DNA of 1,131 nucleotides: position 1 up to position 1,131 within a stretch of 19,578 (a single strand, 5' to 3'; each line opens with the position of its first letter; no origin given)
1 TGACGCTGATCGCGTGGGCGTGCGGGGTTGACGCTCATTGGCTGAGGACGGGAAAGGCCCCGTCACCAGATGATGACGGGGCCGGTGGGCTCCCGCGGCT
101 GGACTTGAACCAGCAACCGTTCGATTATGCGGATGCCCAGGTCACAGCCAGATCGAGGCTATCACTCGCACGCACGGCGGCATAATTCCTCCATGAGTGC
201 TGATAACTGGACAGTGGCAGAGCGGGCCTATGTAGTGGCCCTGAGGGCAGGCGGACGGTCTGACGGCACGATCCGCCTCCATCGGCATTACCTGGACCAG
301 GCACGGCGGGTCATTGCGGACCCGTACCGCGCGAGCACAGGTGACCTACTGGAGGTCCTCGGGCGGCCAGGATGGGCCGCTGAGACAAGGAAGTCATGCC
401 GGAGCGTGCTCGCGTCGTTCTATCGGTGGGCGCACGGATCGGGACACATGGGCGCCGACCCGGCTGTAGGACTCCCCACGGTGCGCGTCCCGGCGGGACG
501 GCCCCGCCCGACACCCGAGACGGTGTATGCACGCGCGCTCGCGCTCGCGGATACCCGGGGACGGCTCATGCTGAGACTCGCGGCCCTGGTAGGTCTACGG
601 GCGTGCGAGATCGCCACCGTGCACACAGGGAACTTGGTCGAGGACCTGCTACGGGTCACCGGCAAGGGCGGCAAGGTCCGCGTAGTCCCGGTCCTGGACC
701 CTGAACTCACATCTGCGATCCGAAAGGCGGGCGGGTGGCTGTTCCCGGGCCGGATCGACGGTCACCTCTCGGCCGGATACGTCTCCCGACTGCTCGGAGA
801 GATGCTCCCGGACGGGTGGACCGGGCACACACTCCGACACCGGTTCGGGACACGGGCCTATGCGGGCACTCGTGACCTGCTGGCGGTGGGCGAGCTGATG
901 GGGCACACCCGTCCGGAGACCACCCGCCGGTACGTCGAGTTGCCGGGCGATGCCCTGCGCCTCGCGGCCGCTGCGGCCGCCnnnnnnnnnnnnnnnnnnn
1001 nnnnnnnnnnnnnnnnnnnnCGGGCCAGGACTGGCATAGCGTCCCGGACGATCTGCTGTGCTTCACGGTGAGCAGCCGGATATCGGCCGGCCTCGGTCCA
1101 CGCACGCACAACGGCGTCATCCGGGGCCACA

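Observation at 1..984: Integration-dependent immunity architecture: att core inside the repressor-like gene, next to int, both with Ala-rich C-terminal tails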

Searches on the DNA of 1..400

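Call 43: search_rna_families(source=window, start=1, end=400, threshold=evalue, max_evalue=10, show_alignments=2)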
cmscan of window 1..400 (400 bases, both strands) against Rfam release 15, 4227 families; matches with E-value up to 10: 4.
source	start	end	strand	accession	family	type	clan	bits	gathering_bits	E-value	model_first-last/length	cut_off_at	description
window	34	67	+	RF01686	Acido-1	Gene; sRNA;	-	18.3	50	0.3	31-64/64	no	Acido-1 RNA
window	37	103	+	RF02924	skipping-rope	Gene; sRNA;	-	15.3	36.7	0.88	1-80/80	no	skipping-rope RNA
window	237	275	+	RF01297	sR40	Gene; snRNA; snoRNA; CD-box;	-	14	50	2.6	1-61/61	no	Small nucleolar RNA sR40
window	87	200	+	RF04354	Plastid-ycf2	Cis-reg;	-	13.5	65.7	7.4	1-75/75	no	Plastid-ycf2 5UTR RNA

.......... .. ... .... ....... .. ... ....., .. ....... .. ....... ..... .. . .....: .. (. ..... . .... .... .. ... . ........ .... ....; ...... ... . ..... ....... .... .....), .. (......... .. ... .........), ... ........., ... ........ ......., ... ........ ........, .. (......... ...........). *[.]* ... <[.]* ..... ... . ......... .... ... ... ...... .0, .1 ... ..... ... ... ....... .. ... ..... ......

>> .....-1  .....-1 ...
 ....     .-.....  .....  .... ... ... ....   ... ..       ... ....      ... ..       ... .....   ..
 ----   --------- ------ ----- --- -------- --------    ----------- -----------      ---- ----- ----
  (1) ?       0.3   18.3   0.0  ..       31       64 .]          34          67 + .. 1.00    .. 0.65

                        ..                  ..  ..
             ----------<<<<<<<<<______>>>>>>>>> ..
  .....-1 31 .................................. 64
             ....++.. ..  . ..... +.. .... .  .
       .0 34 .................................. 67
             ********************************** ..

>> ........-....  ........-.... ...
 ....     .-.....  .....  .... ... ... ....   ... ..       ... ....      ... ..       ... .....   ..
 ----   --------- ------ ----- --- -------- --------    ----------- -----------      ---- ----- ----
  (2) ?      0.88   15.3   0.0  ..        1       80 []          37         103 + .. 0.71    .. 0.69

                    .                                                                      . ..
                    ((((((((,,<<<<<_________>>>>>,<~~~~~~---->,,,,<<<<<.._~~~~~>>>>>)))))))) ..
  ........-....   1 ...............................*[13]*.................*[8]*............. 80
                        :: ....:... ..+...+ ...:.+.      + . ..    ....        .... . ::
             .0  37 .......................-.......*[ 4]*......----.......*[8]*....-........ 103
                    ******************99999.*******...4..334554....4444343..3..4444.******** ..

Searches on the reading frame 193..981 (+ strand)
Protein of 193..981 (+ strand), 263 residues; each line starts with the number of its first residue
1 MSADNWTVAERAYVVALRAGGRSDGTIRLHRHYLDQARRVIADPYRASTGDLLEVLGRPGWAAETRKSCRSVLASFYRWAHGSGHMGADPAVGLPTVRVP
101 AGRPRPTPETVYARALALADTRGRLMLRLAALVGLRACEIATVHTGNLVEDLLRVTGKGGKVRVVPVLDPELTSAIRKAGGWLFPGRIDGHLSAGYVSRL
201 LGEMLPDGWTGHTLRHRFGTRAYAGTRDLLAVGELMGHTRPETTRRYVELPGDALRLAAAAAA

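Call 9: search_protein_families(library=pfam, max_evalue=0.01, proteins=[window:193-981:+])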
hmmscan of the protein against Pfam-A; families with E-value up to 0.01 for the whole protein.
window:193-981:+ (263 aa): 1 family
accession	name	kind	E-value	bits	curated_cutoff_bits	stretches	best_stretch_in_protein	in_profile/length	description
PF00589.27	Phage_integrase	-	2.1e-13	50.9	27.1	1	119-249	20-167/172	Phage integrase family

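Call 10: search_protein_families(library=phrogs, max_evalue=0.001, proteins=[window:193-981:+])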
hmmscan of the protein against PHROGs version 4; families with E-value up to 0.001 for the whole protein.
window:193-981:+ (263 aa): 3 families
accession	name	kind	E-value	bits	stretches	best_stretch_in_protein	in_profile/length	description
phrog_1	-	integration and excision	5.8e-30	106.1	1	15-259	175-444/611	integrase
phrog_216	-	integration and excision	9.4e-23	81.7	1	67-259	16-233/301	integrase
phrog_7269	-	integration and excision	6.6e-07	30.2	1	205-258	24-77/89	integrase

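Call 68: find_homologous_proteins(query=window:193-981:+, max_evalue=1e-30)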
Query window:193-981:+ (263 aa): 634 proteins with E <= 1e-30 among 8000 candidates; the best 120 are listed.
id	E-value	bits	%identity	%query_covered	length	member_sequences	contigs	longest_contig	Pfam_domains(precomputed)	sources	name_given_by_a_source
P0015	4.4e-123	428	77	95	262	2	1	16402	PF00589.28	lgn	-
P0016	5.0e-121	421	74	95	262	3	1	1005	PF00589.28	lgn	-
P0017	7.6e-120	417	75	95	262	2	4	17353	PF00589.28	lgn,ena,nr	nr:MAG TPA_asm: SITE SPECIFIC RECOMBINASE XERD [Caudoviricetes sp.]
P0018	3.7e-119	415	74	95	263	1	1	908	PF00589.28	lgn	-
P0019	1.5e-116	407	73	95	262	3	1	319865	PF00589.28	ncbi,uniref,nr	ncbi:tyrosine-type recombinase/integrase [Brachybacterium paraconglomeratum]|uniref:tyrosine-type re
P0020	2.3e-116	406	74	94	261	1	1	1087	PF00589.28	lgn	-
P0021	1.4e-114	400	73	95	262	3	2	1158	PF00589.28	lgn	-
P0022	9.5e-114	397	72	95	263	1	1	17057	PF00589.28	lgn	-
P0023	8.7e-108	378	68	95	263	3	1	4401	PF00589.28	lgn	-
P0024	5.1e-106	372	71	93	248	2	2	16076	PF00589.28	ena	-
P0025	7.6e-98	345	63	96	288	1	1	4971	PF00589.28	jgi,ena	-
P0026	4.7e-96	339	62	95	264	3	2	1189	PF00589.28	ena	-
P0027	8.4e-96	339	62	96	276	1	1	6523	PF00589.28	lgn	-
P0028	2.5e-95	337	61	94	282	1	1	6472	PF00589.28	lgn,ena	-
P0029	1.1e-94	335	62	99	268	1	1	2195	PF00589.28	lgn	-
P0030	2.6e-94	334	60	100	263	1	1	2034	PF00589.28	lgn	-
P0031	2.7e-93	330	62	95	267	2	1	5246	PF00589.28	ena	-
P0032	3.7e-93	330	63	97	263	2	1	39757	PF00589.28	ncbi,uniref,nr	ncbi:hypothetical protein CWIS_09770 [Cellulomonas sp. A375-1]|uniref:tyrosine-type recombinase/inte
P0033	6.7e-93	329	61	94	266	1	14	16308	PF00589.28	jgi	jgi:integrase/recombinase XerC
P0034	1.1e-92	328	60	100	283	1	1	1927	PF00589.28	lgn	-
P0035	2.2e-92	327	63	95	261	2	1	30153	PF00589.28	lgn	-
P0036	2.5e-92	327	63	95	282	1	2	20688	PF00589.28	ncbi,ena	-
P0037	2.5e-92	327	62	95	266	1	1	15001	PF00589.28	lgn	-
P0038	9.6e-92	325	57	99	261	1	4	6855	PF00589.28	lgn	-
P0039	1.2e-91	325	100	58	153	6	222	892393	PF00589.28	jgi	jgi:integrase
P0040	6.5e-91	323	59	95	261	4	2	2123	PF00589.28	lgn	-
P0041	1.3e-90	322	59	98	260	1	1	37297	PF00589.28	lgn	-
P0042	1.5e-90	321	61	95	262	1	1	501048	PF00589.28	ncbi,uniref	ncbi:tyrosine-type recombinase/integrase [Georgenia wangjunii]|uniref:tyrosine-type recombinase/inte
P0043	1.6e-90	321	60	95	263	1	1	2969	PF00589.28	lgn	-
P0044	3.6e-90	320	62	95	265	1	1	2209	PF00589.28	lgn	-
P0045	1.7e-89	318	61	90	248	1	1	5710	PF00589.28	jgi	-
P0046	4.8e-89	316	60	95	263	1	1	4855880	PF00589.28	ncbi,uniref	ncbi:tyrosine-type recombinase/integrase [Cellulosimicrobium sp. ES-005]|uniref:Tyrosine-type recomb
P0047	5.8e-89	316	59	100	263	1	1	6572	PF00589.28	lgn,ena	-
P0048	8.2e-89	316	60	96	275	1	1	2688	PF00589.28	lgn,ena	-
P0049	3.2e-88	314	58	97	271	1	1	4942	PF00589.28,PF02899.24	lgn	-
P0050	7.7e-88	312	60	100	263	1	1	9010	PF00589.28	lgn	-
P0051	8.3e-88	312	60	94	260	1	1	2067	PF00589.28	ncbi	-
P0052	9.2e-88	312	58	96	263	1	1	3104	PF00589.28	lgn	-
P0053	1.9e-87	311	60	95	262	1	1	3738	PF00589.28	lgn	-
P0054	4.2e-87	310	60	94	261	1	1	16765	PF00589.28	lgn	-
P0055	6.0e-87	310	59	94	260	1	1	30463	PF00589.28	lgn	-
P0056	2.6e-86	307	60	95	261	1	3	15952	PF00589.28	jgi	jgi:integrase/recombinase XerC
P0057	3.1e-86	307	58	95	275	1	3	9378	PF00589.28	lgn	-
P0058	3.1e-86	307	60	94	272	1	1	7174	PF00589.28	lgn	-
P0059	3.7e-86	307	61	92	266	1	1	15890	PF00589.28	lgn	-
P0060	3.7e-86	307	59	98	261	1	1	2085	PF00589.28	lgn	-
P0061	7.0e-86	306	57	95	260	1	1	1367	PF00589.28,PF02899.24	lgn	-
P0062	1.1e-85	305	58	95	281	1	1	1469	PF00589.28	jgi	jgi:integrase/recombinase XerC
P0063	1.1e-85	305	59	92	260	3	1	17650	PF00589.28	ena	-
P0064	2.1e-85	304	56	95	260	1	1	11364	PF00589.28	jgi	jgi:integrase/recombinase XerC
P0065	2.2e-85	304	58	95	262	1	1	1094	PF00589.28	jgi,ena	-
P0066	2.7e-85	304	59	95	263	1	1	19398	PF00589.28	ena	-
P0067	2.9e-85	304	59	95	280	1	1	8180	PF00589.28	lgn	-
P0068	3.6e-85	304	58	95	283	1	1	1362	PF00589.28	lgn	-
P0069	3.8e-85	304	54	100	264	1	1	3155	PF00589.28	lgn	-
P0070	5.4e-85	303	58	94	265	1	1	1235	PF00589.28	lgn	-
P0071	5.9e-85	303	60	96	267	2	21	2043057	PF00589.28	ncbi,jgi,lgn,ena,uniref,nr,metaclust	ncbi:tyrosine-type recombinase/integrase [Cellulomonas sp. 73-145]|uniref:tyrosine-type recombinase/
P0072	6.8e-85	303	60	94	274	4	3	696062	PF00589.28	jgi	-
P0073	1.6e-84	302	58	94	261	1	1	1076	PF00589.28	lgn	-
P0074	1.7e-84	301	58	98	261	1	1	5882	PF00589.28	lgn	-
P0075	1.7e-84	301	60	95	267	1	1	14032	PF00589.28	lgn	-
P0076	3.6e-84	300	61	98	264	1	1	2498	PF00589.28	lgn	-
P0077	6.6e-84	300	58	99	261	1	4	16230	PF00589.28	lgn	-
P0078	6.9e-84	299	59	95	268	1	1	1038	PF00589.28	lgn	-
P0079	7.0e-84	299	59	94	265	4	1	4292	PF00589.28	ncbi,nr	ncbi:MAG TPA: tyrosine-type recombinase/integrase [Cellulomonadaceae bacterium]|nr:tyrosine-type rec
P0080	1.2e-83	299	57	96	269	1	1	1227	PF00589.28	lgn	-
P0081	1.6e-83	298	58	95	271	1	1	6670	PF00589.28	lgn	-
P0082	1.9e-83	298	57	99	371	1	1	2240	PF00589.28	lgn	-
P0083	3.3e-83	297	58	95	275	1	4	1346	PF00589.28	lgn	-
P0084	5.0e-83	297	57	95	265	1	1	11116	PF00589.28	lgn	-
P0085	5.9e-83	296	61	87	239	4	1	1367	PF00589.28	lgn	-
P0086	1.4e-82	295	54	94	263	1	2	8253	PF00589.28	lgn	-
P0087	1.5e-82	295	60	89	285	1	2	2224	PF00589.28,PF02899.24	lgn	-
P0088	1.6e-82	295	55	98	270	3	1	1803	PF00589.28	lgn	-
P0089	3.0e-82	294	54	95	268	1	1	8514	PF00589.28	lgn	-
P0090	3.5e-82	294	58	90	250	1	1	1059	PF00589.28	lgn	-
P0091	3.9e-82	294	59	98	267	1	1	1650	PF00589.28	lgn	-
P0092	6.4e-82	293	56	95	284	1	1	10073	PF00589.28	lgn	-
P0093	7.2e-82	293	57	96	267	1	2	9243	PF00589.28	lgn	-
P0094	7.5e-82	293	57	95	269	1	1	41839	PF00589.28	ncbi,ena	-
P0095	1.3e-81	292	56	100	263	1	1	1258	PF00589.28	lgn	-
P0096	1.3e-81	292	57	96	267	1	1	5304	PF00589.28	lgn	-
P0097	1.6e-81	292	58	96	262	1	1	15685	PF00589.28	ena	-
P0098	1.9e-81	291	57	96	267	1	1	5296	PF00589.28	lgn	-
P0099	2.0e-81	291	59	93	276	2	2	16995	PF00589.28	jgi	jgi:integrase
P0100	2.2e-81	291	56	96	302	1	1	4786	PF13495.13,PF00589.28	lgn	-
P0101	2.2e-81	291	56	97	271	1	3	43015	PF00589.28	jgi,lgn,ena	-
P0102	3.3e-81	291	57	88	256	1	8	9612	PF00589.28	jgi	jgi:integrase/recombinase XerC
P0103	3.5e-81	291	55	95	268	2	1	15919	PF00589.28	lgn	-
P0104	3.7e-81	291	56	99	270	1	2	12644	PF00589.28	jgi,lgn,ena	jgi:Site-specific recombinase XerD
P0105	4.4e-81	290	57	94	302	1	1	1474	PF00589.28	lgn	-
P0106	4.5e-81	290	56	96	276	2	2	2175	PF00589.28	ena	-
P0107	5.4e-81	290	60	95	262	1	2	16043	PF00589.28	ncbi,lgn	-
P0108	9.1e-81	289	57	95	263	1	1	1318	PF13495.13,PF00589.28,PF02899.24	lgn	-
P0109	1.2e-80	289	57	98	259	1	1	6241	PF00589.28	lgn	-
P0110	1.4e-80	289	56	99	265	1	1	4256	PF00589.28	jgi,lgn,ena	-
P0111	1.5e-80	288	55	96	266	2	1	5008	PF00589.28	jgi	jgi:integrase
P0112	1.6e-80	288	57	96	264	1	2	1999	PF00589.28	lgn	-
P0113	2.0e-80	288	56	98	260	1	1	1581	PF00589.28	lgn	-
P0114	2.1e-80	288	59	92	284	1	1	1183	PF00589.28,PF02899.24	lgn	-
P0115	2.8e-80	288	55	94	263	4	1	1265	PF00589.28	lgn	-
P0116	3.1e-80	287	55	90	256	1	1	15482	PF00589.28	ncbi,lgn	-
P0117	3.6e-80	287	56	94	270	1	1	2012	PF00589.28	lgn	-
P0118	4.3e-80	287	57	96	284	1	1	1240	PF00589.28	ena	-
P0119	4.8e-80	287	56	96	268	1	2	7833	PF00589.28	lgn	-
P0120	5.7e-80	287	55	98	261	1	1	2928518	PF00589.28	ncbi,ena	-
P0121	6.7e-80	286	55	95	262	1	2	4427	PF13495.13,PF00589.28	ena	-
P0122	7.4e-80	286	54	96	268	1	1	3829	PF00589.28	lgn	-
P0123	7.9e-80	286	56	95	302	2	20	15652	PF00589.28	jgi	jgi:integrase/recombinase XerC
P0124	9.0e-80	286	54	94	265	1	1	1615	PF00589.28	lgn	-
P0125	1.2e-79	286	55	95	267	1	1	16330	PF00589.28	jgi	jgi:integrase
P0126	1.6e-79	285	55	95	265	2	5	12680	PF00589.28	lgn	-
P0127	2.0e-79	285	57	96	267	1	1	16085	PF00589.28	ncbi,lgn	-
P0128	2.0e-79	285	57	95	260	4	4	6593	PF00589.28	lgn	-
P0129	2.3e-79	285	56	96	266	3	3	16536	PF00589.28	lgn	-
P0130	2.4e-79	285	55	96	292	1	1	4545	PF00589.28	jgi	jgi:integrase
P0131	3.0e-79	284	56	95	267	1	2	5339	PF00589.28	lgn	-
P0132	3.3e-79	284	56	95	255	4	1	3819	PF00589.28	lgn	-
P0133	3.4e-79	284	54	98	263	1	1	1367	PF00589.28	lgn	-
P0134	3.7e-79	284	53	95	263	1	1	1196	PF00589.28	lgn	-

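Call 69: find_encoding_contigs(protein=P0039, flank=10000, max_places=10)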
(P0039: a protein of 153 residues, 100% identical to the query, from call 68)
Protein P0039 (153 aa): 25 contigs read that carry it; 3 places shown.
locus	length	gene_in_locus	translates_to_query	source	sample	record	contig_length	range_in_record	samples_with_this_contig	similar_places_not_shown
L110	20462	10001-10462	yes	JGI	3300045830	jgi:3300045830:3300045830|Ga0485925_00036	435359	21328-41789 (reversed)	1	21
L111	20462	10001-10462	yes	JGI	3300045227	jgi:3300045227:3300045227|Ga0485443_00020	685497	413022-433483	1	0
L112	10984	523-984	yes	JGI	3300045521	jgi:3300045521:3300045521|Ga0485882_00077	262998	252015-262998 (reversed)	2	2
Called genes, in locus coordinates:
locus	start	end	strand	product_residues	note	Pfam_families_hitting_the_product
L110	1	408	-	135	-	PF11253:DUF3052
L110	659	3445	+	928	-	PF28598:PDH_E1_N, PF00456:Transketolase_N, PF17831:PDH_E1_M, PF22613:Transketolase_C_1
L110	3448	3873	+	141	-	PF00392:GntR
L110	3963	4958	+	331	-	PF00698:Acyl_transf_1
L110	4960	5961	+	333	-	PF00108:Thiolase_N, PF08392:FAE1_CUT1_RppA (faint), PF08545:ACP_syn_III, PF08541:ACP_syn_III_C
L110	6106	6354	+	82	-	PF00550:PP-binding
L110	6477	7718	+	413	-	PF00109:ketoacyl-synt, PF00108:Thiolase_N (weak), PF02801:Ketoacyl-synt_C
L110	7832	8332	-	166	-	PF11343:DUF3145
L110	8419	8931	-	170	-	PF01327:Pep_deformylase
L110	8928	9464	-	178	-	PF02566:OsmC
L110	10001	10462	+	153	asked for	PF00589:Phage_integrase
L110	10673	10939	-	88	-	PF23809:Phage_holin_9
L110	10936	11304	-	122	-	-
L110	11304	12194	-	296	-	PF01510:Amidase_2, PF09374:PG_binding_3 (faint), PF01471:PG_binding_1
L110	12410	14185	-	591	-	PF13472:Lipase_GDSL_2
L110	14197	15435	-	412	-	-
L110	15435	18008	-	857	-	-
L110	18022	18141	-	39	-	-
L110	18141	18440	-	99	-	-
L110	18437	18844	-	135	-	-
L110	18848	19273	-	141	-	-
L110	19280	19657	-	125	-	-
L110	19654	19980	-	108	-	-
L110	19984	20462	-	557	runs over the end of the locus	PF04586:Peptidase_S78, PF25209:Phage_capsid_4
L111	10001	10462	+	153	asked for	PF00589:Phage_integrase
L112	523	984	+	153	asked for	PF00589:Phage_integrase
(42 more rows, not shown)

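Call 76: find_homologous_proteins(query=L110:659-3442:+, max_evalue=1e-100)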
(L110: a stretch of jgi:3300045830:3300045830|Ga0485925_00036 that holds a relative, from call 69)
Query L110:659-3442:+ (928 aa): 8000 proteins with E <= 1e-100 among 8000 candidates; the best 120 are listed.
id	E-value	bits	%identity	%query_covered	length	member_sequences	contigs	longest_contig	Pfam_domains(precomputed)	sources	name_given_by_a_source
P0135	0.0e+0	2162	100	100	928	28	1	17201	PF17831.6,PF22613.2,PF28598.1,PF00456.27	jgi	jgi:pyruvate dehydrogenase E1 component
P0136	0.0e+0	1934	89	98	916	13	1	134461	PF17831.6,PF22613.2,PF28598.1,PF00456.27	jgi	jgi:pyruvate dehydrogenase E1 component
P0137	0.0e+0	1859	86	99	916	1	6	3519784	PF17831.6,PF22613.2,PF28598.1,PF00456.27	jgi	jgi:pyruvate dehydrogenase E1 component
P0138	0.0e+0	1848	85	99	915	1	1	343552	PF17831.6,PF22613.2,PF28598.1,PF00456.27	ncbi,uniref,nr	ncbi:pyruvate dehydrogenase (acetyl-transferring), homodimeric type [Brachybacterium endophyticum]|u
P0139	0.0e+0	1846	85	99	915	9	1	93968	PF17831.6,PF22613.2,PF28598.1,PF00456.27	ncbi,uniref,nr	ncbi:pyruvate dehydrogenase (acetyl-transferring), homodimeric type [Brachybacterium sp. ACRRE]|unir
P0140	0.0e+0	1814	84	99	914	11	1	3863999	PF17831.6,PF22613.2,PF28598.1,PF00456.27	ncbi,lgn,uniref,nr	ncbi:pyruvate dehydrogenase (acetyl-transferring), homodimeric type [Brachybacterium sp. NBEC-018]|u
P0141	0.0e+0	1812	83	99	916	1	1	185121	PF17831.6,PF22613.2,PF28598.1,PF00456.27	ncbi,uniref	ncbi:pyruvate dehydrogenase (acetyl-transferring), homodimeric type [Brachybacterium hainanense]|uni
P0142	0.0e+0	1811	84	99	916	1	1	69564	PF17831.6,PF22613.2,PF28598.1,PF00456.27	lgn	-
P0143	0.0e+0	1811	83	99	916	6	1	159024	PF17831.6,PF22613.2,PF28598.1,PF00456.27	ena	-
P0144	0.0e+0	1809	83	99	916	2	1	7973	PF17831.6,PF22613.2,PF28598.1,PF00456.27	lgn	-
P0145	0.0e+0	1808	83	99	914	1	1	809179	PF17831.6,PF22613.2,PF28598.1,PF00456.27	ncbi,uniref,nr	ncbi:pyruvate dehydrogenase (acetyl-transferring), homodimeric type [Brachybacterium squillarum]|uni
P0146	0.0e+0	1797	82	99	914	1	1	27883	PF17831.6,PF22613.2,PF28598.1,PF00456.27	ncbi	-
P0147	0.0e+0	1797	83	99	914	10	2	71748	PF17831.6,PF22613.2,PF28598.1,PF00456.27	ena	-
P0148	0.0e+0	1795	83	99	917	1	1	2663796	PF17831.6,PF22613.2,PF28598.1,PF00456.27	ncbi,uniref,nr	ncbi:pyruvate dehydrogenase (acetyl-transferring), homodimeric type [Brachybacterium sp. EF45031]|un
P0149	0.0e+0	1794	82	99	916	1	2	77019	PF17831.6,PF22613.2,PF28598.1,PF00456.27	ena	-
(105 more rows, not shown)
